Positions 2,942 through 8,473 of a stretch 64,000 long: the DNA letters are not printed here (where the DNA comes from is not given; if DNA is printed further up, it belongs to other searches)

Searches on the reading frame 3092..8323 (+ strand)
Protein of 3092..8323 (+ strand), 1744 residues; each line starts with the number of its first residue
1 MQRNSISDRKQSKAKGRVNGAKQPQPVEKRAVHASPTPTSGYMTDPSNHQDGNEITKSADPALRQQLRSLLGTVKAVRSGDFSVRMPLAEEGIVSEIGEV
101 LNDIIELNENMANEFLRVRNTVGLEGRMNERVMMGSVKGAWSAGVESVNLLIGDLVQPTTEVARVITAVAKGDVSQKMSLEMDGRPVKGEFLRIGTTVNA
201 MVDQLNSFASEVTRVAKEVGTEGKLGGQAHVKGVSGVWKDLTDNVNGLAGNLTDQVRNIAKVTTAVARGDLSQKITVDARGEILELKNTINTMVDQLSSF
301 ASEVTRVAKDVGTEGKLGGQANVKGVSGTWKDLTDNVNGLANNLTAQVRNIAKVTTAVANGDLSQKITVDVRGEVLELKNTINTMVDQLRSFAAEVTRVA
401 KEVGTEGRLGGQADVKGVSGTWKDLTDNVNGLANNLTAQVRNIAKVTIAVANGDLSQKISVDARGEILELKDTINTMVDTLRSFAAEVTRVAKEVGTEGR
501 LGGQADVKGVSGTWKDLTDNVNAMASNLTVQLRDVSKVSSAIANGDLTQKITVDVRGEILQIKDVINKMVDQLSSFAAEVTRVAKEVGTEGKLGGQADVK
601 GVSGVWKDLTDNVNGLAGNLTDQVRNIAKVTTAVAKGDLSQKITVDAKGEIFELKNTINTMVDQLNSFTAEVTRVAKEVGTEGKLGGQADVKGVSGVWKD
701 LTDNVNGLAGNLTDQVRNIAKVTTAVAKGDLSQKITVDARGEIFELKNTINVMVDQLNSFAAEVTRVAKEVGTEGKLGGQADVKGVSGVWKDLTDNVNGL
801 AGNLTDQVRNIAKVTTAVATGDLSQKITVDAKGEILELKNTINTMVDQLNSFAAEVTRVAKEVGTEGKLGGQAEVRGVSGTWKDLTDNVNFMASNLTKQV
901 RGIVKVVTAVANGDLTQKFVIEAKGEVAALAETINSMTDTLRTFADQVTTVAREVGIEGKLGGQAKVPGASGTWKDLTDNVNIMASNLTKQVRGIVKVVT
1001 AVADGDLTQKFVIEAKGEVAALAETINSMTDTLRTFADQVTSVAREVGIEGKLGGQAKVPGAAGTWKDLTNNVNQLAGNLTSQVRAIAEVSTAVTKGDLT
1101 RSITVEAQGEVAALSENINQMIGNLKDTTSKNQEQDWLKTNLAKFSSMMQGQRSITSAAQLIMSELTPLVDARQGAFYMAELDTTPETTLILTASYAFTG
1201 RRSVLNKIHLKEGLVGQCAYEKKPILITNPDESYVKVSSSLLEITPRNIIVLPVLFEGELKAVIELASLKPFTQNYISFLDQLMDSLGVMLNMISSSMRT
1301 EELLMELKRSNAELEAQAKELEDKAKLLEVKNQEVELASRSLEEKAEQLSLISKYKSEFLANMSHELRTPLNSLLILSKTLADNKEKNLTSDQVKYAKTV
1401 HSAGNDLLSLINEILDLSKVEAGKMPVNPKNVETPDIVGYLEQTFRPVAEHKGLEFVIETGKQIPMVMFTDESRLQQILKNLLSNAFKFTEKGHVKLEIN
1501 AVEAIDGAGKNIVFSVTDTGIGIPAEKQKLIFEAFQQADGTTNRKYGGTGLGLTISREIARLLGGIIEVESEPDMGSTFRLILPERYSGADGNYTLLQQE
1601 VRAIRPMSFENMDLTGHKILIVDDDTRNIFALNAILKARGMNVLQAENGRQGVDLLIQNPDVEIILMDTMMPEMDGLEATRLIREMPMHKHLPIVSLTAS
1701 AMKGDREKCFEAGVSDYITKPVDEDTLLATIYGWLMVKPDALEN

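Call 23: search_protein_families(library=pfam, proteins=[window:3092-8323:+], max_evalue=0.00001)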
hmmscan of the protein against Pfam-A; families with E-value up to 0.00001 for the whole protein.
window:3092-8323:+ (1744 aa): 13 families
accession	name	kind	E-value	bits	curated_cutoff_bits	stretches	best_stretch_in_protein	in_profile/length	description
PF00672.30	HAMP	-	8.3e-111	362.6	25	10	340-390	2-52/53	HAMP domain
PF18947.5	HAMP_2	-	4.5e-87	286.4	24.3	9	511-573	3-65/67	HAMP domain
PF02518.31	HATPase_c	-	9.6e-31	106.9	26.4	1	1470-1585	1-109/111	Histidine kinase-, DNA gyrase B-, and HSP90-like ATPase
PF00072.30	Response_reg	-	6.8e-27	94.3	30.2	1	1619-1731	1-110/111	Response regulator receiver domain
PF00512.31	HisKA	-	1.1e-18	67.5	26.9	1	1356-1423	2-66/66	His Kinase A (phospho-acceptor) domain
PF13185.12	GAF_2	-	1.6e-14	54.7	28.6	1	1153-1291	2-135/136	GAF domain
PF12116.14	SpoIIID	-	3.7e-14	53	27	0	234-263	31-62/82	Stage III sporulation protein D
PF01590.32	GAF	-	4.7e-10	40.5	22.4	1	1157-1289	4-131/133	GAF domain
PF06009.19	Laminin_II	-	3.6e-09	37.2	33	0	326-392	15-78/138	Laminin Domain II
PF14331.11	IcmF-related_N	-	6.9e-09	35.8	25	0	698-766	100-168/259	IcmF-related N-terminal domain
PF01418.23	HTH_6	-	2.4e-08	34.3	28.3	0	656-683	35-62/77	Helix-turn-helix domain, rpiR family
PF13675.11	PilJ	-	3.7e-08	33.9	26.6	0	455-531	22-106/114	Type IV pili methyl-accepting chemotaxis transducer N-term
PF21121.2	Nup49_C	-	7.3e-06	26.9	28.5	0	900-956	24-82/87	Nucleoporin Nup49 C-terminal helical region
